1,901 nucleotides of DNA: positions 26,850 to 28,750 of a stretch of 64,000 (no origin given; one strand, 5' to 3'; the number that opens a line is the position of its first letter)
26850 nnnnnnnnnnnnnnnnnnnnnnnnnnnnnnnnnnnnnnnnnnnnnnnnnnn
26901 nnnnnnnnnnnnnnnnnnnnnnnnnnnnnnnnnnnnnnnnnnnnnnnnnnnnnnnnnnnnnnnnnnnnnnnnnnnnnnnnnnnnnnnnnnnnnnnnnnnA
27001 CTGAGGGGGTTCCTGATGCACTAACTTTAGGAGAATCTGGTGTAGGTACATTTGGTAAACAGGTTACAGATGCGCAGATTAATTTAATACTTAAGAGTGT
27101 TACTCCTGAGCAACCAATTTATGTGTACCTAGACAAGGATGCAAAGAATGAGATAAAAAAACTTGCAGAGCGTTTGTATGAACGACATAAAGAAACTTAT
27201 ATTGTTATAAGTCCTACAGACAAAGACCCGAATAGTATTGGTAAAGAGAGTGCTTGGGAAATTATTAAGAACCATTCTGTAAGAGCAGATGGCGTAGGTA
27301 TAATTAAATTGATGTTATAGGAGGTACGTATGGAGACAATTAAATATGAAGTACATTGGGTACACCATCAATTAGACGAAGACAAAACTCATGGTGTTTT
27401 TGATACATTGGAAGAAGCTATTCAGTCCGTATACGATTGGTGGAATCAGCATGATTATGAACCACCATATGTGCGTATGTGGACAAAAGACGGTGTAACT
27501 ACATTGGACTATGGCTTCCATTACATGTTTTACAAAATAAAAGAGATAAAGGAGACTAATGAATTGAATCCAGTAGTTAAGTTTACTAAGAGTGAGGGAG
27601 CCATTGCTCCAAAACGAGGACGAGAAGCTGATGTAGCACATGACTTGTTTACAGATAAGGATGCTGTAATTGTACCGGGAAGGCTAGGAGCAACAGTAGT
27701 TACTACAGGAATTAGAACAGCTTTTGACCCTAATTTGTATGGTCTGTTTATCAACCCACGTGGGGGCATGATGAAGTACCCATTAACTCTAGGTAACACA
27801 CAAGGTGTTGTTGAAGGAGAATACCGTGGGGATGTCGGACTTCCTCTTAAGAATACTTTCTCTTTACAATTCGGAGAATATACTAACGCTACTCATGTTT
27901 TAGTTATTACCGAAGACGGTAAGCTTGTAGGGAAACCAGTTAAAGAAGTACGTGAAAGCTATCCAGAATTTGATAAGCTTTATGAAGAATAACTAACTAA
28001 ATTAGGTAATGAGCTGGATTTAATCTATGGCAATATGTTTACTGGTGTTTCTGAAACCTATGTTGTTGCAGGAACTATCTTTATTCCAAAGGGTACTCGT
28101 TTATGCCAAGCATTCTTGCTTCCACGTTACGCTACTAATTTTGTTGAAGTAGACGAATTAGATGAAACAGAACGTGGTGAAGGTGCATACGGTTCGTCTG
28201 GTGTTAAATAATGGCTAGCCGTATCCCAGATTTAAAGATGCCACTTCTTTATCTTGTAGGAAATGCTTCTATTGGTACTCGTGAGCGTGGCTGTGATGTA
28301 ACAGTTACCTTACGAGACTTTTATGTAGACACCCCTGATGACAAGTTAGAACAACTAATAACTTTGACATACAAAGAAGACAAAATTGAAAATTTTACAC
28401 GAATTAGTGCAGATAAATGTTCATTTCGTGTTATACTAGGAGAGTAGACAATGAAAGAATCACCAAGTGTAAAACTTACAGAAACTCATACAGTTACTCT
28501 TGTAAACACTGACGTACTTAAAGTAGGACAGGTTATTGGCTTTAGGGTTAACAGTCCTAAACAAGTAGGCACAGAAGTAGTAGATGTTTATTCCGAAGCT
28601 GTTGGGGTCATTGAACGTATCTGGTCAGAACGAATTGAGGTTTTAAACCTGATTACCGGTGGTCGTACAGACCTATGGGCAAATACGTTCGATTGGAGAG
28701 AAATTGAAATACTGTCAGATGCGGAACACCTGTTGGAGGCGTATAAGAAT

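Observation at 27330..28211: dUTPase reading frame is split by an in-frame TAA; motifs IV-V lie downstream in the same frame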

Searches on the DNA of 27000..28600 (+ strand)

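Call 4: search_dna_similar(query=window:27000-28600:+, collection=phages, mode=near, max_rows=30)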
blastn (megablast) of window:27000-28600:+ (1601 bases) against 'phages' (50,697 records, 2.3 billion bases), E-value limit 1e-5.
Records with a match: 30; places in all: 30; records where one place covers at least 80% of the query: 30.
Best place of each record, by identity: 95-99% 6; 90-95% 21; 80-90% 3.
By first word of the organism name: Enterococcus 30.
By host as written in the record: Enterococcus faecalis 7; Enterococcus faecium 4; Enterococcus sp. 4; Enterococcus mundtii 3; - 2; Enterococcus faecium TX1330 2; Enterococcus faecium strain UCH1 2; Enterococcus faecium E1071 2; and 4 more.
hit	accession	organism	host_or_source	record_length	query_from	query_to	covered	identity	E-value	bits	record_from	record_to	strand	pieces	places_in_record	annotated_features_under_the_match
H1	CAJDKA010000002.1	Enterococcus phage 163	Human fecal sample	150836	1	1601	100%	97.1%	0e+0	2697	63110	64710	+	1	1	Deoxyuridine 5'-triphosphate nucleotidohydrolase (EC | Phage DNA primase/helicase | hypothetical protein (x2)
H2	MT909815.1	Enterococcus phage iF6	Enterococcus faecium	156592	1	1601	100%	96.9%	0e+0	2680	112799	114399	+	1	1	dUTPase | DNA primase | hypothetical protein (x2)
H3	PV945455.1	Enterococcus phage vB_Edu_21C1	Enterococcus sp.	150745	1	1601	100%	96.3%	0e+0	2625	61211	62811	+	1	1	hypothetical protein (x2) | DNA primase | dUTPase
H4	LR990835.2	Enterococcus phage Porthos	-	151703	1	1601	100%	95.5%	0e+0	2558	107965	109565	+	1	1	Trimeric dUTP diphosphatase (dUTPase) (x2) | DNA primase | Hypothetical protein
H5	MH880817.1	Enterococcus phage EfV12-phi1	Enterococcus faecium TX1330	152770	1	1601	100%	95.3%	0e+0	2542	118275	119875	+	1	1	deoxyuridine 5'-triphosphate nucleotidohydrolase | DNA primase / DNA helicase | hypothetical protein (x2)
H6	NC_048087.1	Enterococcus phage EfV12-phi1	Enterococcus faecium TX1330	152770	1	1601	100%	95.3%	0e+0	2542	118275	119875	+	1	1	deoxyuridine 5'-triphosphate nucleotidohydrolase | DNA primase | dUTPase | hypothetical protein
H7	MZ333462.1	Enterococcus phage GVEsP-1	Enterococcus sp.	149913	1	1601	100%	94.8%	0e+0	2497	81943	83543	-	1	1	deoxyuridine 5'-triphosphate nucleotidohydrolase | DNA primase | hypothetical protein (x2)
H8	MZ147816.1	Enterococcus phage 113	Enterococcus faecium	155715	1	1601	100%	94.6%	0e+0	2475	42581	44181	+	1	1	deoxyuridine 5'-triphosphate nucleotidohydrolase | DNA primase | putative dUTPase | hypothetical protein | ribosome_binding_site (x3)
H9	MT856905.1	Enterococcus phage vB_EfaM_A2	Enterococcus faecalis OG1RF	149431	1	1601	100%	94.4%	0e+0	2464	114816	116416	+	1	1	deoxyuridine 5'-triphosphate nucleotidohydrolase | DNA primase / DNA helicase | putative dUTPase | hypothetical protein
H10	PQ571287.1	Enterococcus phage EA1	Enterococcus avium BBCO_DT_2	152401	1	1601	100%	94.4%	0e+0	2459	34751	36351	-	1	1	deoxyuridine 5'-triphosphate nucleotidohydrolase | DNA primase | dUTPase | tail protein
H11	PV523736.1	Enterococcus phage ZJGS3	Enterococcus mundtii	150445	1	1601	100%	94.4%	0e+0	2459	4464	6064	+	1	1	deoxyuridine 5'-triphosphate nucleotidohydrolase | DNA primase/helicase | putative dUTPase | hypothetical protein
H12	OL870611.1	Enterococcus phage UTI-EfS3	Enterococcus faecalis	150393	1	1601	100%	94.3%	0e+0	2453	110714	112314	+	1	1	deoxyuridine 5'-triphosphate nucleotidohydrolase | DNA primase/helicase | hypothetical protein (x2)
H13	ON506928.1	Enterococcus phage TJE2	Enterococcus faecium strain UCH1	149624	1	1601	100%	94.3%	0e+0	2453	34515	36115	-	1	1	deoxyuridine 5'-triphosphate nucleotidohydrolase | deoxyuridine 5'-triphosphate DNA primase/helicase | hypothetical protein (x2)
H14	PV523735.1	Enterococcus phage ZJGS2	Enterococcus mundtii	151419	1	1601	100%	94.3%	0e+0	2453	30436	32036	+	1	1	deoxyuridine 5'-triphosphate nucleotidohydrolase | DNA primase/helicase | putative dUTPase | hypothetical protein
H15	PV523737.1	Enterococcus phage ZJGS4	Enterococcus mundtii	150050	1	1601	100%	94.3%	0e+0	2453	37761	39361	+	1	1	deoxyuridine 5'-triphosphate nucleotidohydrolase | DNA primase/helicase | putative dUTPase | hypothetical protein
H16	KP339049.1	Enterococcus phage EFDG1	Enterococcus faecalis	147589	1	1601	100%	94.3%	0e+0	2447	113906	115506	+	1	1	deoxyuridine 5'-triphosphate nucleotidohydrolase | DNA primase / DNA helicase | hypothetical protein (x2)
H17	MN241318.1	Enterococcus phage PEf771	Enterococcus faecalis YN771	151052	1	1601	100%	94.3%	0e+0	2447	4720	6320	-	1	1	deoxyuridine 5'-triphosphate nucleotidohydrolase | hypothetical protein (x3)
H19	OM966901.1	Enterococcus phage vB_OCPT_Bill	Enterococcus sp.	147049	1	1601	100%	94.3%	0e+0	2447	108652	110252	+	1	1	hypothetical protein (x4)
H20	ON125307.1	Enterococcus phage vB_OCPT_Bop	Enterococcus sp.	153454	1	1601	100%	94.3%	0e+0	2447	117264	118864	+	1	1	hypothetical protein (x4)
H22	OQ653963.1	Enterococcus phage PEF1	Enterococcus faecalis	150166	1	1601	100%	94.3%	0e+0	2447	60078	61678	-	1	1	deoxyuridine 5'-triphosphate nucleotidohydrolase | DNA primase/helicase | hypothetical protein (x2)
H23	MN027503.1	Enterococcus phage vB_OCPT_Ben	Enterococcus faecalis EnGen0211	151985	1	1601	100%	94.2%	0e+0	2442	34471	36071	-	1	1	deoxyuridine 5'-triphosphate nucleotidohydrolase | DNA primase / DNA helicase | hypothetical protein (x2)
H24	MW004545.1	Enterococcus phage EFGrNG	Enterococcus faecalis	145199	1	1601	100%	94.1%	0e+0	2431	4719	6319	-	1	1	deoxyuridine 5'-triphosphate nucleotidohydrolase | DNA primase/helicase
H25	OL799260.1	Enterococcus phage phiSHEF16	Enterococcus faecium E1071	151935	1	1601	100%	94.1%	0e+0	2431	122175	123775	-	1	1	dUTP diphosphatase | DNA primase | hypothetical protein (x2)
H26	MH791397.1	Enterococcus phage EfsSzw-1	Enterococcus faecalis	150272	1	1587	99%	87.7%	0e+0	1838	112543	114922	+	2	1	hypothetical protein (x3) | DNA methylase | putative primase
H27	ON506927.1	Enterococcus phage TJE1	Enterococcus faecium strain UCH1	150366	1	1587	99%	86.0%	0e+0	1696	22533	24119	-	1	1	deoxyuridine 5'-triphosphate nucleotidohydrolase | deoxyuridine 5'-triphosphate DNA primase/helicase | hypothetical protein (x2)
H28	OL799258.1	Enterococcus phage phiSHEF13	Enterococcus faecium E1071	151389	1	1587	99%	85.7%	0e+0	1668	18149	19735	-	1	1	trimeric dUTP diphosphatase | DNA primase | hypothetical protein (x2)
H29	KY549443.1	Enterococcus phage EFP01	Enterococcus faecium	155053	1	1601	88%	94.0%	0e+0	2128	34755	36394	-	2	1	hypothetical protein (x3) | putative primase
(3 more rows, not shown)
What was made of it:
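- Checked: They are Enterococcus Schiekvirus phages (call 4).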

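Call 6: get_annotated_region(hit=H4, flank=500)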
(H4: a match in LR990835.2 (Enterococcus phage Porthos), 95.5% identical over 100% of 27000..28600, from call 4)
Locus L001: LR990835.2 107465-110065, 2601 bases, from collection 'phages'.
description: Enterococcus phage Porthos genome assembly, complete genome: monopartite.
organism: Enterococcus phage Porthos (NCBI taxid 2795670)
taxonomy: Viruses; Duplodnaviria; Heunggongvirae; Uroviricota; Caudoviricetes; Herelleviridae; Brockvirinae; Schiekvirus
host: -; source: -; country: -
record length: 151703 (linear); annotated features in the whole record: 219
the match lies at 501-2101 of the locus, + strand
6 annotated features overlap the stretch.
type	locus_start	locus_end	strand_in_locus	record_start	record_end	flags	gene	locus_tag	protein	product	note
CDS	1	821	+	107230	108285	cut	-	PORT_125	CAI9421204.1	DNA primase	-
CDS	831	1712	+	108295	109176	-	-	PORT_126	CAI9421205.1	Trimeric dUTP diphosphatase (dUTPase)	-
CDS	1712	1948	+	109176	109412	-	-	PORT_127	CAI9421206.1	Trimeric dUTP diphosphatase (dUTPase)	-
CDS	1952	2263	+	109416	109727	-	-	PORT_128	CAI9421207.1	Hypothetical protein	-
CDS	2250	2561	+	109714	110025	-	-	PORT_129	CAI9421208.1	Hypothetical protein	-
CDS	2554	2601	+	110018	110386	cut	-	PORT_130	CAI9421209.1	Hypothetical protein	-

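Call 7: get_annotated_region(hit=H8, flank=500)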
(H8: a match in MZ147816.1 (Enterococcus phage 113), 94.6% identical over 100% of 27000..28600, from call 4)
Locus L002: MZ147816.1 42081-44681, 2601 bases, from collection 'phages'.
description: Enterococcus phage 113, partial genome.
organism: Enterococcus phage 113 (NCBI taxid 2835638)
taxonomy: Viruses; Duplodnaviria; Heunggongvirae; Uroviricota; Caudoviricetes; Herelleviridae; Brockvirinae; Schiekvirus
host: Enterococcus faecium; source: raw sewage; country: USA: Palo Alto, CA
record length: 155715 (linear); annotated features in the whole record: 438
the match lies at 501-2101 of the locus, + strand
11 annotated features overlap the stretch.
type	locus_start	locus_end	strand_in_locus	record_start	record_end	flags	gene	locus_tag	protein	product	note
CDS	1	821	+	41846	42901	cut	-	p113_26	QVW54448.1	DNA primase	ORF26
regulatory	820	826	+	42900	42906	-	-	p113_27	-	ribosome_binding_site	-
CDS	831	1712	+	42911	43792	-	-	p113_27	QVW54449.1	deoxyuridine 5'-triphosphate nucleotidohydrolase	ORF27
regulatory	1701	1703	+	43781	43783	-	-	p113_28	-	ribosome_binding_site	-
CDS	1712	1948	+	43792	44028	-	-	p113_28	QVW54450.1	putative dUTPase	ORF28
regulatory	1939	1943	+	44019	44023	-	-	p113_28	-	ribosome_binding_site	-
CDS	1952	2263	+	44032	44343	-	-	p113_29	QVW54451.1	hypothetical protein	ORF29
regulatory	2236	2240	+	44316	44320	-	-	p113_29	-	ribosome_binding_site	-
CDS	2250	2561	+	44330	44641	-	-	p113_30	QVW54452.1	putative phosphotransferase/anion transport protein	ORF30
regulatory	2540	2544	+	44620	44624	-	-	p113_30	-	ribosome_binding_site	-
CDS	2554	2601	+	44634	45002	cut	-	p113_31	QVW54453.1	hypothetical protein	ORF31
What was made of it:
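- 27320..27324 (+): Shine-Dalgarno sequence (GGAGG) of the dUTPase gene, 5 nt before the ATG. Annotated as an RBS at the equivalent place in phage 113 (call 7).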

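Call 8: get_annotated_region(hit=H26, flank=500)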
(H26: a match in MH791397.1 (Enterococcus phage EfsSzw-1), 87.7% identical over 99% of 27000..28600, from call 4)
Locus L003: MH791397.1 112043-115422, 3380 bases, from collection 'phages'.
description: UNVERIFIED: Enterococcus phage EfsSzw-1, complete genome.
organism: Enterococcus phage EfsSzw-1 (NCBI taxid 2419745)
taxonomy: Viruses; Duplodnaviria; Heunggongvirae; Uroviricota; Caudoviricetes; Herelleviridae; Brockvirinae; Schiekvirus
host: Enterococcus faecalis; source: sewage water; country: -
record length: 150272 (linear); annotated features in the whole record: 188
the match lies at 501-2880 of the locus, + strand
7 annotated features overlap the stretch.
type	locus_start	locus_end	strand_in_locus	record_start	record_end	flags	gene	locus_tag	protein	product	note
CDS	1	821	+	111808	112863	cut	-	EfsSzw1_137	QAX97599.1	putative primase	-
CDS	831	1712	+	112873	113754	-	-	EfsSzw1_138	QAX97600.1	hypothetical protein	hypothetical protein EFP gp051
CDS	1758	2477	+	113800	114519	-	-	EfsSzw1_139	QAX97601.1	DNA methylase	-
CDS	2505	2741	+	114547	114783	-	-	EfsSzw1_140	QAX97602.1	hypothetical protein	-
CDS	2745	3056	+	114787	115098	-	-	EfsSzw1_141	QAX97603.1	hypothetical protein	-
CDS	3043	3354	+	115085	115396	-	-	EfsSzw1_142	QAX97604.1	hypothetical protein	-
CDS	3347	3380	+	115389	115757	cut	-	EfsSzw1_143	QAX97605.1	hypothetical protein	hypothetical protein EFP gp055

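Call 9: get_annotated_region(hit=H28, flank=500)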
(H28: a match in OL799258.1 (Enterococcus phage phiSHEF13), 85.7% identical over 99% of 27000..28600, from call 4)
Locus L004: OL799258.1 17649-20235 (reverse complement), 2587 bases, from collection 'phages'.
description: Enterococcus phage phiSHEF13, complete genome.
organism: Enterococcus phage phiSHEF13 (NCBI taxid 2918648)
taxonomy: Viruses; Duplodnaviria; Heunggongvirae; Uroviricota; Caudoviricetes; Herelleviridae; Brockvirinae; Schiekvirus
host: Enterococcus faecium E1071; source: wastewater; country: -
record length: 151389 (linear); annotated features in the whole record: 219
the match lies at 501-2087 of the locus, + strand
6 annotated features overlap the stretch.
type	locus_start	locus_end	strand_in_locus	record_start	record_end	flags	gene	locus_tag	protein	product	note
CDS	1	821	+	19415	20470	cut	-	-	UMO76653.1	DNA primase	label: DNA primase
CDS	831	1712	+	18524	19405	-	-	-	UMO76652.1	trimeric dUTP diphosphatase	label: Deoxyuridine 5'-triphosphate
CDS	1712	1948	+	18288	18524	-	-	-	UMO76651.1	hypothetical protein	label: hypothetical protein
CDS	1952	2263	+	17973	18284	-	-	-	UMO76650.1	hypothetical protein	label: hypothetical protein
CDS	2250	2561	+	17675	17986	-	-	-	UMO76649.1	hypothetical protein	label: hypothetical protein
CDS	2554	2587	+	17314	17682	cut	-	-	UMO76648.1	hypothetical protein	label: hypothetical protein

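Call 10: get_annotated_region(hit=H29, flank=500)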
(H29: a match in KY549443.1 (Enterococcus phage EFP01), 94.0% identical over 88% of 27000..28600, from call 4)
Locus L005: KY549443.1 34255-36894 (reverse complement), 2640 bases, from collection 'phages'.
description: Enterococcus phage EFP01, complete genome.
organism: Enterococcus phage EFP01 (NCBI taxid 1926594)
taxonomy: Viruses; Duplodnaviria; Heunggongvirae; Uroviricota; Caudoviricetes; Herelleviridae; Brockvirinae; Schiekvirus; Schiekvirus EFP01
host: Enterococcus faecium; source: sewage; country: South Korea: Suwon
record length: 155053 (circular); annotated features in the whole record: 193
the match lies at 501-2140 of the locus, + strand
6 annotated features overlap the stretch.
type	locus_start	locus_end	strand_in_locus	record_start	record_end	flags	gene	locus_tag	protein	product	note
CDS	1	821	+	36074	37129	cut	-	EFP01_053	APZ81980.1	putative primase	-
CDS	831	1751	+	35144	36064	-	-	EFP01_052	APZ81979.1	hypothetical protein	-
CDS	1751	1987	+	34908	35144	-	-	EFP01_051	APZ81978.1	hypothetical protein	-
CDS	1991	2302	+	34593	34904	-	-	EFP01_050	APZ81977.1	hypothetical protein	-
CDS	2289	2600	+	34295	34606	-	-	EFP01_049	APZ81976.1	putative phosphotransferase/anion transport protein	-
CDS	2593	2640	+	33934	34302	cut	-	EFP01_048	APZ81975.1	hypothetical protein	-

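Call 11: get_annotated_region(hit=H1, flank=500)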
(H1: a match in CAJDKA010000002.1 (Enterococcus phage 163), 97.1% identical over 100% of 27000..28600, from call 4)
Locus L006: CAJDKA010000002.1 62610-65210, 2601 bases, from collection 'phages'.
description: Enterococcus phage 163 genome assembly, contig: phage163-genome, whole genome shotgun sequence.
organism: Enterococcus phage 163 (NCBI taxid 2699794)
taxonomy: Viruses; Duplodnaviria; Heunggongvirae; Uroviricota; Caudoviricetes; Herelleviridae; Brockvirinae
host: -; source: Human fecal sample; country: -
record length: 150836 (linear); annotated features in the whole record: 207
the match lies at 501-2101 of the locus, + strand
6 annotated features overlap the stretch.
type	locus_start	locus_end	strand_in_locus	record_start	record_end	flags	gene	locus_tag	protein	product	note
CDS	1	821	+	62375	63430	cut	-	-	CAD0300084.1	Phage DNA primase/helicase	-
CDS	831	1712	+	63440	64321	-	-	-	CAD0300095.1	Deoxyuridine 5'-triphosphate nucleotidohydrolase (EC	-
CDS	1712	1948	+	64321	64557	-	-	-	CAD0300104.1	hypothetical protein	-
CDS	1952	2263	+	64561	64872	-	-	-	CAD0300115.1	hypothetical protein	-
CDS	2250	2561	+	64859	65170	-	-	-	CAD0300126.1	hypothetical protein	-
CDS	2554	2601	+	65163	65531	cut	-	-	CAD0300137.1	Phage protein (ACLAME 1549)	-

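Call 12: get_annotated_region(hit=H2, flank=500)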
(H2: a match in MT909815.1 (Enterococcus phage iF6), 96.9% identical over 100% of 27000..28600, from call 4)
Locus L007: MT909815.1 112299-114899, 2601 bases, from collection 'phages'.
description: Enterococcus phage iF6, complete genome.
organism: Enterococcus phage iF6 (NCBI taxid 2765371)
taxonomy: Viruses; Duplodnaviria; Heunggongvirae; Uroviricota; Caudoviricetes; Herelleviridae; Brockvirinae; Schiekvirus
host: Enterococcus faecium; source: -; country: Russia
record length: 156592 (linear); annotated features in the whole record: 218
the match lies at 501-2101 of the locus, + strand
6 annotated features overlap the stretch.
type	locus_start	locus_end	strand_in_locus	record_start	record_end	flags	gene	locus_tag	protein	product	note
CDS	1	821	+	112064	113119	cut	-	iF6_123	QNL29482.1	DNA primase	-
CDS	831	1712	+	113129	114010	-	-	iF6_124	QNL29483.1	dUTPase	-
CDS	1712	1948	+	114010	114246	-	-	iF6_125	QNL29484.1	hypothetical protein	-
CDS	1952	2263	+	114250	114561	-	-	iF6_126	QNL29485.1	hypothetical protein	-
CDS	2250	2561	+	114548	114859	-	-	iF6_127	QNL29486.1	hypothetical protein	-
CDS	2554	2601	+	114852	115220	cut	-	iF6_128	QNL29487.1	hypothetical protein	-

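Call 13: get_annotated_region(hit=H3, flank=500)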
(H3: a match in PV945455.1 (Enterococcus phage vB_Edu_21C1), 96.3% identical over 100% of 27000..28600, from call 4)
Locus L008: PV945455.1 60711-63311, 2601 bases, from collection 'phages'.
description: Enterococcus phage vB_Edu_21C1, complete genome.
organism: Enterococcus phage vB_Edu_21C1 (NCBI taxid 3454710)
taxonomy: Viruses; Duplodnaviria; Heunggongvirae; Uroviricota; Caudoviricetes; Herelleviridae; Brockvirinae; Schiekvirus
host: Enterococcus sp.; source: wastewater; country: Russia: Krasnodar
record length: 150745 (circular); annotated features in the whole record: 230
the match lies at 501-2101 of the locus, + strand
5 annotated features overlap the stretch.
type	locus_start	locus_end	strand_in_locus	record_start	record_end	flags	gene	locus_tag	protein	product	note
CDS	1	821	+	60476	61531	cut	-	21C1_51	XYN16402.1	DNA primase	-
CDS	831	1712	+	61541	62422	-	-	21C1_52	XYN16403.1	hypothetical protein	-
CDS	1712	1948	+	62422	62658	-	-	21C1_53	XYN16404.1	dUTPase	-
CDS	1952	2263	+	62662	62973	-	-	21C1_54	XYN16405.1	hypothetical protein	-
CDS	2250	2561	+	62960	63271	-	-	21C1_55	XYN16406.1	hypothetical protein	-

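Call 14: get_annotated_region(hit=H5, flank=500)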
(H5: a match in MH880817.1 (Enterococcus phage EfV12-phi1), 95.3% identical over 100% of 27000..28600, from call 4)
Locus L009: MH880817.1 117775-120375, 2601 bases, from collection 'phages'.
description: Enterococcus phage EfV12-phi1, complete genome.
organism: Enterococcus phage EfV12-phi1 (NCBI taxid 2315766)
taxonomy: Viruses; Duplodnaviria; Heunggongvirae; Uroviricota; Caudoviricetes; Herelleviridae; Brockvirinae; Schiekvirus; Schiekvirus EfV12
host: Enterococcus faecium TX1330; source: sewage; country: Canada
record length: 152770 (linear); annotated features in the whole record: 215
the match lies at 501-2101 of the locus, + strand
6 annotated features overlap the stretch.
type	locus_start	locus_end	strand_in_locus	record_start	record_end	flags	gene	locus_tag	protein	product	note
CDS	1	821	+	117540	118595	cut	-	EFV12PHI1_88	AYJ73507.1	DNA primase / DNA helicase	-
CDS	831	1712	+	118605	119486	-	-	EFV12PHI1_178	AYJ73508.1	deoxyuridine 5'-triphosphate nucleotidohydrolase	-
CDS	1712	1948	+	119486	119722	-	-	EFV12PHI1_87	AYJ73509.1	hypothetical protein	-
CDS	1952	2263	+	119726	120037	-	-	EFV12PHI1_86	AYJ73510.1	hypothetical protein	-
CDS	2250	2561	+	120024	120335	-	-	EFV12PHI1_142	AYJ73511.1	hypothetical protein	-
CDS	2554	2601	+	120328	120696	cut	-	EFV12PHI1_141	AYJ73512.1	hypothetical protein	-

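Call 15: get_annotated_region(hit=H7, flank=500)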
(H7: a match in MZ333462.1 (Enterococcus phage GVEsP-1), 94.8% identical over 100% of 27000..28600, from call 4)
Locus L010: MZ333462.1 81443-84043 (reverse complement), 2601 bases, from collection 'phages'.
description: Enterococcus phage GVEsP-1, complete genome.
organism: Enterococcus phage GVEsP-1 (NCBI taxid 2859564)
taxonomy: Viruses; Duplodnaviria; Heunggongvirae; Uroviricota; Caudoviricetes; Herelleviridae; Brockvirinae; Schiekvirus; Schiekvirus EfV12
host: Enterococcus sp.; source: river water; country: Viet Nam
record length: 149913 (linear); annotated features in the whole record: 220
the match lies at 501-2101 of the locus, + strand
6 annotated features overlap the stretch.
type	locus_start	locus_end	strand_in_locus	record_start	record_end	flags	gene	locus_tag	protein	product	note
CDS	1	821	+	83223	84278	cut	-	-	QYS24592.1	DNA primase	-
CDS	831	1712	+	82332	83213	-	-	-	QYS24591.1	deoxyuridine 5'-triphosphate nucleotidohydrolase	-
CDS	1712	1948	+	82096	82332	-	-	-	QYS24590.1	hypothetical protein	-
CDS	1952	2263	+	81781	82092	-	-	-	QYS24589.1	hypothetical protein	-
CDS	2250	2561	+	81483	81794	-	-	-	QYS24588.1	hypothetical protein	-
CDS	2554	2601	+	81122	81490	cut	-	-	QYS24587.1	hypothetical protein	PHA02277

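Call 16: get_annotated_region(hit=H16, flank=500)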
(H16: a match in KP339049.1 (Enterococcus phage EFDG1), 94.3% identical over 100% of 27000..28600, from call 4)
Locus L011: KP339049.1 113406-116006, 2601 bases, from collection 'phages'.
description: Enterococcus phage EFDG1, complete genome.
organism: Enterococcus phage EFDG1 (NCBI taxid 1597976)
taxonomy: Viruses; Duplodnaviria; Heunggongvirae; Uroviricota; Caudoviricetes; Herelleviridae; Brockvirinae; Schiekvirus; Schiekvirus EFDG1
host: Enterococcus faecalis; source: sewage effluents; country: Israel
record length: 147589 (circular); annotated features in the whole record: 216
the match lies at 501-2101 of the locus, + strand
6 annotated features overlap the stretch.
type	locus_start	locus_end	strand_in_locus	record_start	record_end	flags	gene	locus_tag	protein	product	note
CDS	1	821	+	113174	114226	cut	-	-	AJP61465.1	DNA primase / DNA helicase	-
CDS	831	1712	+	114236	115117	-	-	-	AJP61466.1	deoxyuridine 5'-triphosphate nucleotidohydrolase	-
CDS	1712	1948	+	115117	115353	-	-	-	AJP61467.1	hypothetical protein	-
CDS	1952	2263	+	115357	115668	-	-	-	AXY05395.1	hypothetical protein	-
CDS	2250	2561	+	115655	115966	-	-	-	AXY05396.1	hypothetical protein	-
CDS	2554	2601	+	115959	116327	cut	-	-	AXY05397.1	hypothetical protein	-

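Call 51: get_annotated_region(hit=H9, flank=0)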
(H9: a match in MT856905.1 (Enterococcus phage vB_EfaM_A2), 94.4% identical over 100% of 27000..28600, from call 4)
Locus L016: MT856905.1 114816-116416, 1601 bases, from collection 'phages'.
description: Enterococcus phage vB_EfaM_A2, complete genome.
organism: Enterococcus phage vB_EfaM_A2 (NCBI taxid 2767513)
taxonomy: Viruses; Duplodnaviria; Heunggongvirae; Uroviricota; Caudoviricetes; Herelleviridae; Brockvirinae; Schiekvirus
host: Enterococcus faecalis OG1RF; source: farm animal feces; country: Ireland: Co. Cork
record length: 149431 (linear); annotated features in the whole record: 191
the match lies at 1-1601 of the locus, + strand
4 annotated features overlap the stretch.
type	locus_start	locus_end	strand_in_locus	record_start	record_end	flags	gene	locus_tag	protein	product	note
CDS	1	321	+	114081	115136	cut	-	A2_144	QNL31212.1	DNA primase / DNA helicase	-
CDS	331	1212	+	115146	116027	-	-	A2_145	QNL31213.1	deoxyuridine 5'-triphosphate nucleotidohydrolase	-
CDS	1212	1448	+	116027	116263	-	-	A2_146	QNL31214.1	putative dUTPase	-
CDS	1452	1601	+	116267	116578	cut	-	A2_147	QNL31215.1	hypothetical protein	-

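Call 52: get_annotated_region(hit=H10, flank=0)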
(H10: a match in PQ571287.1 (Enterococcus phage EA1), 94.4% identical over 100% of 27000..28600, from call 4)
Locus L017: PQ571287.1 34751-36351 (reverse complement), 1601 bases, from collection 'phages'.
description: Enterococcus phage EA1, complete genome.
organism: Enterococcus phage EA1 (NCBI taxid 3385235)
taxonomy: Viruses
host: Enterococcus avium BBCO_DT_2; source: sewage from septic tank; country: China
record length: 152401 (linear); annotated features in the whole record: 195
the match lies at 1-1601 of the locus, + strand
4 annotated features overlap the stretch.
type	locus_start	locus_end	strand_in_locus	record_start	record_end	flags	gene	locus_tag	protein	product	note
CDS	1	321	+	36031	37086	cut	-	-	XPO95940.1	DNA primase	EA1_gp52; EA1_gp52; Annot2=(hmm profile search-phrog [Rank2]) phrog_47 DNA primase;Annot3=(structure ...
CDS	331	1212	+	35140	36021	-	-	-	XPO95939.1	deoxyuridine 5'-triphosphate nucleotidohydrolase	EA1_gp51; EA1_gp51; Annot2=(hmm profile search-phrog [Rank2]) phrog_135 dUTPase;Annot3=(structure ...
CDS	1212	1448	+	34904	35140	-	-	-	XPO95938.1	dUTPase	EA1_gp50; EA1_gp50; Annot2=(hmm profile search-phrog [Rank2]) phrog_17092 dUTPase; Enterococcus phage EfV12-phi1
CDS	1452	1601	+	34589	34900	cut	-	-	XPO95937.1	tail protein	EA1_gp49; EA1_gp49; None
